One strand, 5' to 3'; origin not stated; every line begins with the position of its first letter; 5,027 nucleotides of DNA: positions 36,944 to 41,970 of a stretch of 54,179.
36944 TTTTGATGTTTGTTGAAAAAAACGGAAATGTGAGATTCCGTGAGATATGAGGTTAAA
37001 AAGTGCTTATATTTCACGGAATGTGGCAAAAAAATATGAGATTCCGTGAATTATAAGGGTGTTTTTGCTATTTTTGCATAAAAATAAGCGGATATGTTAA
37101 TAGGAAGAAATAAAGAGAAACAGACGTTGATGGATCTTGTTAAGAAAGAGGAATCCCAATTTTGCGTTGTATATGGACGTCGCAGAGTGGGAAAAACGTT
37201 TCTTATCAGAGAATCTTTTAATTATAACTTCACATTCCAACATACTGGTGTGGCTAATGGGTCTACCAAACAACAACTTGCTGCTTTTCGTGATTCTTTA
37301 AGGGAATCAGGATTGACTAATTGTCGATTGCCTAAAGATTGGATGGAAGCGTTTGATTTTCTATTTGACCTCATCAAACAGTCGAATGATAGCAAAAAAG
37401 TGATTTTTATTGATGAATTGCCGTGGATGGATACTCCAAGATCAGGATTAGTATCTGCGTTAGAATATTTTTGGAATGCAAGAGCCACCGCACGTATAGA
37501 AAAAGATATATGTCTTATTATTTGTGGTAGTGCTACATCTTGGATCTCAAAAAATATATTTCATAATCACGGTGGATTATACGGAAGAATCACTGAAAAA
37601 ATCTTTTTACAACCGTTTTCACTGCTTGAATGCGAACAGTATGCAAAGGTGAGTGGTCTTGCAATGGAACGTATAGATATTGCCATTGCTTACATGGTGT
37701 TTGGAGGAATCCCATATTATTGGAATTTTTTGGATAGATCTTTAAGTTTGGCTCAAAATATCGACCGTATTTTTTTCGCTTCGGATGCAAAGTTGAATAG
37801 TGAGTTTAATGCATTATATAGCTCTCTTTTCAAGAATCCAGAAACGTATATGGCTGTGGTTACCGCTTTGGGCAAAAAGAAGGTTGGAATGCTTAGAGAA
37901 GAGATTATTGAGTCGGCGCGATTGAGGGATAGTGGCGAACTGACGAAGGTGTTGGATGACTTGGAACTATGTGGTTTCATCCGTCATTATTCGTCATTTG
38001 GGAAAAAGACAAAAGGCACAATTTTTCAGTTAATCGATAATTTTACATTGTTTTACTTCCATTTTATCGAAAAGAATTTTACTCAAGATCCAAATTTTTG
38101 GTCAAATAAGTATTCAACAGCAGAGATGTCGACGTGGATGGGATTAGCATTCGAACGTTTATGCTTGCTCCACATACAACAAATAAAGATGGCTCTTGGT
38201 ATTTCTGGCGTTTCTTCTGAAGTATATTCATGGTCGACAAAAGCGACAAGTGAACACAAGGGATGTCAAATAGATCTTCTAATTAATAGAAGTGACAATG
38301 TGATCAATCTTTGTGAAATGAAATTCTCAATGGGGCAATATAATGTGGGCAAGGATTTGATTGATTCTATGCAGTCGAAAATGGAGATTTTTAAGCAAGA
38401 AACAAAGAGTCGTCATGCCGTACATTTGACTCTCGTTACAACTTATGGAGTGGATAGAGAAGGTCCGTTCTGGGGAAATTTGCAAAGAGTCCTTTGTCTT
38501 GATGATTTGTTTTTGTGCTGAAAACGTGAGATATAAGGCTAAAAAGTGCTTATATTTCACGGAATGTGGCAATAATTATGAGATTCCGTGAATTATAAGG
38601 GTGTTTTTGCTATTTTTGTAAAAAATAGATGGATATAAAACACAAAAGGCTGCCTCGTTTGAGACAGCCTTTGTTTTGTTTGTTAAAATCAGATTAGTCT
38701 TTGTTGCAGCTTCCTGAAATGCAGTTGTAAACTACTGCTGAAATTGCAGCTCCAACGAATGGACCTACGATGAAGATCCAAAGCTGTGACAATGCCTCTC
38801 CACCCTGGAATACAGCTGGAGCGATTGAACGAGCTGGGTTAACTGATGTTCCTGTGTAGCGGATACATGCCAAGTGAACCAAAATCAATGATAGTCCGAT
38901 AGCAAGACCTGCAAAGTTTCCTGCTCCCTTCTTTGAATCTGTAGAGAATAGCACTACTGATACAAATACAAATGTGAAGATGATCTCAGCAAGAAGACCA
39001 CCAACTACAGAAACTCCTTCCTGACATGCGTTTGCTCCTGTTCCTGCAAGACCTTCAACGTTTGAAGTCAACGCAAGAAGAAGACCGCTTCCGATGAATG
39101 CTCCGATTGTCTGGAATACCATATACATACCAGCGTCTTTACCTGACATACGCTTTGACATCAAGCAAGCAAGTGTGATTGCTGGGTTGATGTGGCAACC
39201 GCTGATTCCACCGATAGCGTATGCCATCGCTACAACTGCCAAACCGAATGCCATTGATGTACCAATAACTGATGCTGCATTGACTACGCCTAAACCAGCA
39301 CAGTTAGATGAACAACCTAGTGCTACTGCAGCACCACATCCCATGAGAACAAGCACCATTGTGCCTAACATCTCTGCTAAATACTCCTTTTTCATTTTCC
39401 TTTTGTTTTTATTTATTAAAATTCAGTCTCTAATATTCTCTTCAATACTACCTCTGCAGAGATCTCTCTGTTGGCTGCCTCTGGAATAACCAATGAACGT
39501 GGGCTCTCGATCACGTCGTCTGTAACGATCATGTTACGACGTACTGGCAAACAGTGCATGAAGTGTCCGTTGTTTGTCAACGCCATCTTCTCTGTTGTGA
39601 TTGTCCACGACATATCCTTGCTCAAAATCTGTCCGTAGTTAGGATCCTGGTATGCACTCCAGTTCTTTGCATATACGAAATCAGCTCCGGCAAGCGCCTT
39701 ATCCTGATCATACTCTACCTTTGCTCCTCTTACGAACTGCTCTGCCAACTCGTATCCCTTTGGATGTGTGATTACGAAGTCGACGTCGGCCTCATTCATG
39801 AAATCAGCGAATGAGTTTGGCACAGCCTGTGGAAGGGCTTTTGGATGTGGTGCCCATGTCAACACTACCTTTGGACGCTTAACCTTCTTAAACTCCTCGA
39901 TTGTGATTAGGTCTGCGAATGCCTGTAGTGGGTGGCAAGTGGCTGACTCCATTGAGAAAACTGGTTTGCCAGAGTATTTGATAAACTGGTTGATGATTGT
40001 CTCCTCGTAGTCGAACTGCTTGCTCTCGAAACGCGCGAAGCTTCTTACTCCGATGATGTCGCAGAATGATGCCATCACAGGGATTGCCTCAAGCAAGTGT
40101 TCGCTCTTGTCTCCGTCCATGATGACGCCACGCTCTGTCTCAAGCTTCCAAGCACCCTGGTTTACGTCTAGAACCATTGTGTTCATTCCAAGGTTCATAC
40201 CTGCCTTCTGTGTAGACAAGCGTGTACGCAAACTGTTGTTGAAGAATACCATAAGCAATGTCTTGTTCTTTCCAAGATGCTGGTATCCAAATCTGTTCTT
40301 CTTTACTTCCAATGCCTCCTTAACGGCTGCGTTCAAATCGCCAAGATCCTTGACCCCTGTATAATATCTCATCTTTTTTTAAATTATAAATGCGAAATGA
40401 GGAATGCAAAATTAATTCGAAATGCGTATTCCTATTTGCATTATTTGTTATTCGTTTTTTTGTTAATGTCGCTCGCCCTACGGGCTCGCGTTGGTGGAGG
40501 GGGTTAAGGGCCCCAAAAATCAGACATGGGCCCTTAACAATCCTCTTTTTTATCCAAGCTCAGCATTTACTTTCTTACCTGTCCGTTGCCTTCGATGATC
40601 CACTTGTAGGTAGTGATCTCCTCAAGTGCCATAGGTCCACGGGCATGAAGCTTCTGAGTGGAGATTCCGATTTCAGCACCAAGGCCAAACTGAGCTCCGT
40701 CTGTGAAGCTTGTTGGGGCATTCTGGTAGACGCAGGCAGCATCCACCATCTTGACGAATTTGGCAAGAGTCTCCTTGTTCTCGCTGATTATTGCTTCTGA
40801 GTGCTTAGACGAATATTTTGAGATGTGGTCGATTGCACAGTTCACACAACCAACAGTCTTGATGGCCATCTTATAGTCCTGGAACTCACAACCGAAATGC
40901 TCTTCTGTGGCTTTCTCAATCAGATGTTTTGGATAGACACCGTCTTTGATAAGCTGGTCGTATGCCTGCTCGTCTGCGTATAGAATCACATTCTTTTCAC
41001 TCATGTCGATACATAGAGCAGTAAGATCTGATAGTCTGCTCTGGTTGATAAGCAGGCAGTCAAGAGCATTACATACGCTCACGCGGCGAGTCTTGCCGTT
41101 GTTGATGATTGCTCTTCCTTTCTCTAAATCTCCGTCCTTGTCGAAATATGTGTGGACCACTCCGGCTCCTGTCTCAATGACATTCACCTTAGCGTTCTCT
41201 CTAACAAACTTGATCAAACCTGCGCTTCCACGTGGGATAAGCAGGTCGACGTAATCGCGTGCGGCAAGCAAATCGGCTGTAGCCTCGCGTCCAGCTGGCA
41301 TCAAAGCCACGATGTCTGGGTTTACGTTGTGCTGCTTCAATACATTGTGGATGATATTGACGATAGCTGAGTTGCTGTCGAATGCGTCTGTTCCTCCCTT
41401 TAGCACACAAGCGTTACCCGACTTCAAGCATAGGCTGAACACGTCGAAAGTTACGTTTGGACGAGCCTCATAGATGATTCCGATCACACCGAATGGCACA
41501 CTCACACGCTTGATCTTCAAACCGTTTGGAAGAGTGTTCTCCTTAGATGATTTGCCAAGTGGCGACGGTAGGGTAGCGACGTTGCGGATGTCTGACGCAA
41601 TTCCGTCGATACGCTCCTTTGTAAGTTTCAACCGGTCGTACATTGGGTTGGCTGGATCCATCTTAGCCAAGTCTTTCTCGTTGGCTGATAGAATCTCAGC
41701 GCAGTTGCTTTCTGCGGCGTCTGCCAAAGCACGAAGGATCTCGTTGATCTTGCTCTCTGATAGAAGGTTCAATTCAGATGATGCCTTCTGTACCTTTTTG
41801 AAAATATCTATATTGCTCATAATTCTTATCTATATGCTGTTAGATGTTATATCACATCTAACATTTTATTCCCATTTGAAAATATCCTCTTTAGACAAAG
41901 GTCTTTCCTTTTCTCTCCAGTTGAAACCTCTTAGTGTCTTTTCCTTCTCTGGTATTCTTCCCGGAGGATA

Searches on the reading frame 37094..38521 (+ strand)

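Call 36: search_protein_families(library=pfam, proteins=[window:37094-38521:+], max_evalue=0.01)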
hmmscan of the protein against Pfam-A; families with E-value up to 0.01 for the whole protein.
window:37094-38521:+ (475 aa): 4 families
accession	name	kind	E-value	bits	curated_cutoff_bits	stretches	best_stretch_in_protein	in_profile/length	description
PF01637.24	ATPase_2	-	9.4e-14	52.2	33.2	1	5-209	4-221/225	ATPase domain predominantly from Archaea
PF13173.12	AAA_14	-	2.1e-06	28.2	27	1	22-179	3-127/129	AAA domain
PF13401.12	AAA_22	-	2.3e-05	25.1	27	1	20-146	4-123/130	AAA domain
PF13191.12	AAA_16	-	7.4e-05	23.8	32.6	1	2-114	2-146/167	AAA ATPase domain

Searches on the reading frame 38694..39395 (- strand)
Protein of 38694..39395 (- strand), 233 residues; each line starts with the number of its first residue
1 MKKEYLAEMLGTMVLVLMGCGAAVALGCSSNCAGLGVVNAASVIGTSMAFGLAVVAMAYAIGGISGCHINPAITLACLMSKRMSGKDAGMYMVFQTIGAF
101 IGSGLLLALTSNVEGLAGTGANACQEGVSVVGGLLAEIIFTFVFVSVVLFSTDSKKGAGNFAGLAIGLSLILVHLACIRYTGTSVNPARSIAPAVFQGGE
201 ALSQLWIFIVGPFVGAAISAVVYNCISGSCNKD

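Call 36: search_protein_families(library=pfam, proteins=[window:38694-39395:-], max_evalue=0.01)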
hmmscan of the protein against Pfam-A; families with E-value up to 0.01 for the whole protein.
window:38694-39395:- (233 aa): 1 family
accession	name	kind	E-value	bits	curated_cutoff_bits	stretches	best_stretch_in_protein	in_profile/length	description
PF00230.25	MIP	-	2.1e-56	191.6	25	1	2-223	8-222/222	Major intrinsic protein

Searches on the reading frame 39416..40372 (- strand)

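Call 36: search_protein_families(library=pfam, proteins=[window:39416-40372:-], max_evalue=0.01)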
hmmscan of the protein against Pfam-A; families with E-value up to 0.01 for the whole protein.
window:39416-40372:- (318 aa): 2 families
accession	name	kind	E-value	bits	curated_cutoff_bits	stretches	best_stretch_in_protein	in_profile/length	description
PF02729.26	OTCace_N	-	3.3e-25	89.3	29.9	1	12-160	13-148/148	Aspartate/ornithine carbamoyltransferase, carbamoyl-P binding domain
PF00185.30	OTCace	-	1.6e-19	71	29.4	1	184-310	15-154/157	Aspartate/ornithine carbamoyltransferase, Asp/Orn binding domain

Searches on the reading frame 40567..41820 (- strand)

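Call 36: search_protein_families(library=pfam, proteins=[window:40567-41820:-], max_evalue=0.01)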
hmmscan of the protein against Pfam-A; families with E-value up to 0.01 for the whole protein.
window:40567-41820:- (417 aa): 1 family
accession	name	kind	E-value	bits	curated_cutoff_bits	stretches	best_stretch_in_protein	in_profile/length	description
PF00171.27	Aldedh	-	1.5e-08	34.1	23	1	8-273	36-292/461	Aldehyde dehydrogenase family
